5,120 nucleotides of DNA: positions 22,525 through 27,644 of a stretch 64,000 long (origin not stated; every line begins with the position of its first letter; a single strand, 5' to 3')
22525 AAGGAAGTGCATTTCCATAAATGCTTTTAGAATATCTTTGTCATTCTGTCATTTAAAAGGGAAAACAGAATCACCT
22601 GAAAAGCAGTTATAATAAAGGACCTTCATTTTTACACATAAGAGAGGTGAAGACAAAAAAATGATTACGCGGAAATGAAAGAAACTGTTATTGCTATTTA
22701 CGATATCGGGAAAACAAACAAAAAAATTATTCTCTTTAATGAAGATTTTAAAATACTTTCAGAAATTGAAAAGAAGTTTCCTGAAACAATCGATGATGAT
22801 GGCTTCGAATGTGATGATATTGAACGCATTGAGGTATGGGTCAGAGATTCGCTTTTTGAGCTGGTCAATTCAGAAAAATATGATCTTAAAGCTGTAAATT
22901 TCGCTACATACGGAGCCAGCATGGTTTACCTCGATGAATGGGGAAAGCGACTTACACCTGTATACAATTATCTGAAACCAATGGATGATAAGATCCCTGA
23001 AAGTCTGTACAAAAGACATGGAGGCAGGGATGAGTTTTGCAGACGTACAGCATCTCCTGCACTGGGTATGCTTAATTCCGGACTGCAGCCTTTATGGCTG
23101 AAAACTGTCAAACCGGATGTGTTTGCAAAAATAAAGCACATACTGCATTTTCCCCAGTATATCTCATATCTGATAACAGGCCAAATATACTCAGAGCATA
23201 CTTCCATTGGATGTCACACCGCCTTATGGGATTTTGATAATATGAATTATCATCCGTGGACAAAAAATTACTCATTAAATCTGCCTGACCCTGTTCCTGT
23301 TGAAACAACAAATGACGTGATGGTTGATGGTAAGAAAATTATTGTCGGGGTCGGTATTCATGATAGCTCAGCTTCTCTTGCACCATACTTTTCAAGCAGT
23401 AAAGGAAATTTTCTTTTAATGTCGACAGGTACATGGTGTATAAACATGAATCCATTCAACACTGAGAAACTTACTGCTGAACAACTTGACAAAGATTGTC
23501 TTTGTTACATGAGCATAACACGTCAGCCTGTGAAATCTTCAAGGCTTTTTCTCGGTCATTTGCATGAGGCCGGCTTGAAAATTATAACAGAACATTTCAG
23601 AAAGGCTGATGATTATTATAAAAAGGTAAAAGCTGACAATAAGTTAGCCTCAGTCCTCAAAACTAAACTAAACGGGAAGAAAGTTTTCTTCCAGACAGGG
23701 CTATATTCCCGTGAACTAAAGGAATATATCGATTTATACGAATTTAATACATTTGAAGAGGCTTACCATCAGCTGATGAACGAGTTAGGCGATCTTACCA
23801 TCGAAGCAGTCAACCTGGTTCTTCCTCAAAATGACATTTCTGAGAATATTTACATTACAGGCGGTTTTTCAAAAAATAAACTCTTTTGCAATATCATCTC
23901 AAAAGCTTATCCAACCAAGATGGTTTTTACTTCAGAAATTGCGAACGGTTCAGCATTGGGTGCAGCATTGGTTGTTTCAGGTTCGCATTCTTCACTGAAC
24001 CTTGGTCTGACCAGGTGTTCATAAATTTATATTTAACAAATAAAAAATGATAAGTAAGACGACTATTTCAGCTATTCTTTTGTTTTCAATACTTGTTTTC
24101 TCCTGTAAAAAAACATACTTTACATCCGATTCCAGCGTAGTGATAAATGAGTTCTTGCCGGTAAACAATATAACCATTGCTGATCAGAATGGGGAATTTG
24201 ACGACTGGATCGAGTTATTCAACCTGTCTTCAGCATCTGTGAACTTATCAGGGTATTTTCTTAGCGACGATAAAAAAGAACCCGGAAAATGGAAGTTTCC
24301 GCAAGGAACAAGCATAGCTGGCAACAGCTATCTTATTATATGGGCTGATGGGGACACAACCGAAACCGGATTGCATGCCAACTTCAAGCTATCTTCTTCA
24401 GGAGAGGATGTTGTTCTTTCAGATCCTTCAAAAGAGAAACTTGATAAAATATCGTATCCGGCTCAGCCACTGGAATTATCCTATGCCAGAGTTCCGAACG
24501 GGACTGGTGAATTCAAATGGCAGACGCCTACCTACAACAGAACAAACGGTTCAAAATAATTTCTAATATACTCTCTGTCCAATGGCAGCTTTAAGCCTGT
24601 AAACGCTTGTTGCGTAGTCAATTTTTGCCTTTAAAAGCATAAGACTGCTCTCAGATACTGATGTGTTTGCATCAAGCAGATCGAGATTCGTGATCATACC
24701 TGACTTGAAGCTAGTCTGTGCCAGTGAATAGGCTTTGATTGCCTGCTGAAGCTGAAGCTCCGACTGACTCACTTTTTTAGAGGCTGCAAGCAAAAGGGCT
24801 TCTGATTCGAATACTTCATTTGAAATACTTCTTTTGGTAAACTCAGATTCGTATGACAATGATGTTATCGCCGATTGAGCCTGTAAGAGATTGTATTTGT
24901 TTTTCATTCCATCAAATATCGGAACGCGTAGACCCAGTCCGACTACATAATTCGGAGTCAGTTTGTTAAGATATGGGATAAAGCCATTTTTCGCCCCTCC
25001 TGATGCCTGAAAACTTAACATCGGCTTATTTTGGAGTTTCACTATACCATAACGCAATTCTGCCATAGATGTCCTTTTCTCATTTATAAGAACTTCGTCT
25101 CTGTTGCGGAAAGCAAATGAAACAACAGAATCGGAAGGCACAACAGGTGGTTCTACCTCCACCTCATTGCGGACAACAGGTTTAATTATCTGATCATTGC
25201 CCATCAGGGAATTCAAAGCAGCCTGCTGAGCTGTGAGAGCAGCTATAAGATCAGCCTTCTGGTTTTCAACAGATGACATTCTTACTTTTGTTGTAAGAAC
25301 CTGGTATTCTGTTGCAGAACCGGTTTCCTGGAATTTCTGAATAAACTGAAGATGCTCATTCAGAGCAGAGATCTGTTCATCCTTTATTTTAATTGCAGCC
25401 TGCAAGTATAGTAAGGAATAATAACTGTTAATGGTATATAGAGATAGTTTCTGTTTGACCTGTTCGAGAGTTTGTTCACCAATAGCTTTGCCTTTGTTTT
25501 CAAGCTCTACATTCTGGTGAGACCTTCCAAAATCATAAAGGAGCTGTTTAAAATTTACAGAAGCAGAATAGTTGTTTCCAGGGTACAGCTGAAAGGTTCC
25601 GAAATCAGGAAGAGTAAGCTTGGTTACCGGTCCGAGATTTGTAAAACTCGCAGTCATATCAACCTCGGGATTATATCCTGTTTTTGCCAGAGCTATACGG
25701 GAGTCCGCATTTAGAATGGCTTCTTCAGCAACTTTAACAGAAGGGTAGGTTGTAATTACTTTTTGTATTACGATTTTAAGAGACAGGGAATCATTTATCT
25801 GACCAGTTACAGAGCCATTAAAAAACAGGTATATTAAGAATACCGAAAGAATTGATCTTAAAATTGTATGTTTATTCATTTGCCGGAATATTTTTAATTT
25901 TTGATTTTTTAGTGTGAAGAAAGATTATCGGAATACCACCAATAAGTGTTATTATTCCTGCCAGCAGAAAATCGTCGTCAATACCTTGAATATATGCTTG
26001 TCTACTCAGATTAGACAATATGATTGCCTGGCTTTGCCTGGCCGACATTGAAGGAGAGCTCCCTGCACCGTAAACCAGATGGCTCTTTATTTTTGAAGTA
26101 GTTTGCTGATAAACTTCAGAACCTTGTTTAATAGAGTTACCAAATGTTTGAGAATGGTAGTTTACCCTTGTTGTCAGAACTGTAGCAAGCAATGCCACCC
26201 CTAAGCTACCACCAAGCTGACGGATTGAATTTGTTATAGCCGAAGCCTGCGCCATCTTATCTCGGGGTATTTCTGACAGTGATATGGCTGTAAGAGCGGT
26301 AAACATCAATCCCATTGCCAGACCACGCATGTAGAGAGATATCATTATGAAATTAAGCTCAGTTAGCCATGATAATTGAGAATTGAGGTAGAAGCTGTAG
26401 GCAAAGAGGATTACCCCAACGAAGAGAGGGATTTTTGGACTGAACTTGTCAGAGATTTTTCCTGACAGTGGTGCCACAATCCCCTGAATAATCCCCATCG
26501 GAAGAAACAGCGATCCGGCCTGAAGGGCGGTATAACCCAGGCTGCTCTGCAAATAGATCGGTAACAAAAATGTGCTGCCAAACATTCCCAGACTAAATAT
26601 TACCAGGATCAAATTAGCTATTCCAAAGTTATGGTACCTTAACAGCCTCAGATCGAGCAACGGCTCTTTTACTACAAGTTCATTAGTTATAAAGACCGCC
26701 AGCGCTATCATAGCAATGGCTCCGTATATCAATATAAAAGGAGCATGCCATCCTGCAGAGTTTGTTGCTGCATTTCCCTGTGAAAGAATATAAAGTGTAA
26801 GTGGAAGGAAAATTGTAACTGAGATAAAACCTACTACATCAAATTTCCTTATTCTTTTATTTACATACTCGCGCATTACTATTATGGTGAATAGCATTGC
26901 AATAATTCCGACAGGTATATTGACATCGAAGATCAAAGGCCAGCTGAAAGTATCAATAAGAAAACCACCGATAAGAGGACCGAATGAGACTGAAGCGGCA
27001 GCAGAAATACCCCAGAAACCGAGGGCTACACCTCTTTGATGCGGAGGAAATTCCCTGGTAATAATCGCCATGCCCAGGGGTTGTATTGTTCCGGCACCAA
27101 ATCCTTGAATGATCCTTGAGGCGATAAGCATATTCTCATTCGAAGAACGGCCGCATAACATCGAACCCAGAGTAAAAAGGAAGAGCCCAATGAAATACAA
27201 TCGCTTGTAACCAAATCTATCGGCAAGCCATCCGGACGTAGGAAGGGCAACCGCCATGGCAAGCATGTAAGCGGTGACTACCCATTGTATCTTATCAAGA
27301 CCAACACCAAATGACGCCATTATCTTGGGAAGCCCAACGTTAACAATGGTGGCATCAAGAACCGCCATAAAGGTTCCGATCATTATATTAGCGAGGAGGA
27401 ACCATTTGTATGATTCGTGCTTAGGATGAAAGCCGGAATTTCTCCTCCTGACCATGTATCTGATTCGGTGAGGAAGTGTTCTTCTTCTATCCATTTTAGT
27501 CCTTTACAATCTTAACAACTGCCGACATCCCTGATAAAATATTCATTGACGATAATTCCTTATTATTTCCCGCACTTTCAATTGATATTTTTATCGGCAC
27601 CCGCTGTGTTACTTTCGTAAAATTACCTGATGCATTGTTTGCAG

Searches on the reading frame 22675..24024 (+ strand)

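Call 71: search_protein_families(library=pfam, proteins=[window:22675-24024:+], max_evalue=0.00001)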
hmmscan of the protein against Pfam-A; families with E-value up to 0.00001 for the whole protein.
window:22675-24024:+ (449 aa): 2 families
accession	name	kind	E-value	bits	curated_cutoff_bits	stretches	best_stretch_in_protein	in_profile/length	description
PF00370.27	FGGY_N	-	2.9e-16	60.3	28.8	1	7-193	3-189/245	FGGY family of carbohydrate kinases, N-terminal domain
PF21546.3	FGGY_C_2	-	9.4e-14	51.9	27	1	245-435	3-186/191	Carbohydrate kinase FGGY, C-terminal domain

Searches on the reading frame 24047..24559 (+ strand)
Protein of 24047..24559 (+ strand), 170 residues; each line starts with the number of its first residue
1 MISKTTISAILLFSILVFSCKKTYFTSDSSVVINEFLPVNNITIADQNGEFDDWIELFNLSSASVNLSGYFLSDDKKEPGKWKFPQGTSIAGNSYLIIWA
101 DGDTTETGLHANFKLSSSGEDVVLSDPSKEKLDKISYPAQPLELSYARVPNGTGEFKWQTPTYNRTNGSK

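Call 71: search_protein_families(library=pfam, proteins=[window:24047-24559:+], max_evalue=0.00001)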
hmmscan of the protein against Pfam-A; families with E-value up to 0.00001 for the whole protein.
window:24047-24559:+ (170 aa): 1 family
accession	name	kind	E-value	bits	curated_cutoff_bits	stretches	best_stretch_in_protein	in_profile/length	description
PF00932.25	LTD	-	2e-19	70.4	34.3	1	28-137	5-107/109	Lamin Tail Domain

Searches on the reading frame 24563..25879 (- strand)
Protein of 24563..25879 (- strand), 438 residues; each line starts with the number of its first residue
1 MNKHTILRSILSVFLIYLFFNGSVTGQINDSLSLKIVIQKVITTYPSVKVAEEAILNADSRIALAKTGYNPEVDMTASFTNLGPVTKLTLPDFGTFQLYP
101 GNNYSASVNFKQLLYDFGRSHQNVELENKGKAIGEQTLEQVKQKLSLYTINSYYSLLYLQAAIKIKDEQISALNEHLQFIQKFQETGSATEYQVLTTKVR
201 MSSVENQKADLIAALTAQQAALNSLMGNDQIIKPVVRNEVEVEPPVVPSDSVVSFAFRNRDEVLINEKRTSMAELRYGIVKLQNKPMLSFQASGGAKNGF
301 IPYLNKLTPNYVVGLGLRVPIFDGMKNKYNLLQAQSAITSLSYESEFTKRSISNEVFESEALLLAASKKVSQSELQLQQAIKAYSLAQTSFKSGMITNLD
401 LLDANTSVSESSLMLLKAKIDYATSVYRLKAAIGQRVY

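Call 71: search_protein_families(library=pfam, proteins=[window:24563-25879:-], max_evalue=0.00001)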
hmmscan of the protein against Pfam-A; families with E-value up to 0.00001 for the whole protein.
window:24563-25879:- (438 aa): 1 family
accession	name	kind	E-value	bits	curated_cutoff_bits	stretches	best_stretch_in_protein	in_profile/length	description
PF02321.23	OEP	-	2.3e-49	168.2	22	2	252-434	4-187/187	Outer membrane efflux protein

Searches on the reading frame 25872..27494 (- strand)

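Call 71: search_protein_families(library=pfam, proteins=[window:25872-27494:-], max_evalue=0.00001)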
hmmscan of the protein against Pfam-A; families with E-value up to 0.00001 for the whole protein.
window:25872-27494:- (540 aa): 3 families
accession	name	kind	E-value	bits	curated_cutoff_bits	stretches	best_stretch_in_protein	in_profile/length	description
PF07690.21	MFS_1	-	8.6e-62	209.5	33.4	1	37-432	1-346/347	Major Facilitator Superfamily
PF00083.30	Sugar_tr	-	6.3e-10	39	22.3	1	69-203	48-188/452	Sugar (and other) transporter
PF13347.12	MFS_2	-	1.9e-06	27.1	27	1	67-184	259-385/427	MFS/sugar transport protein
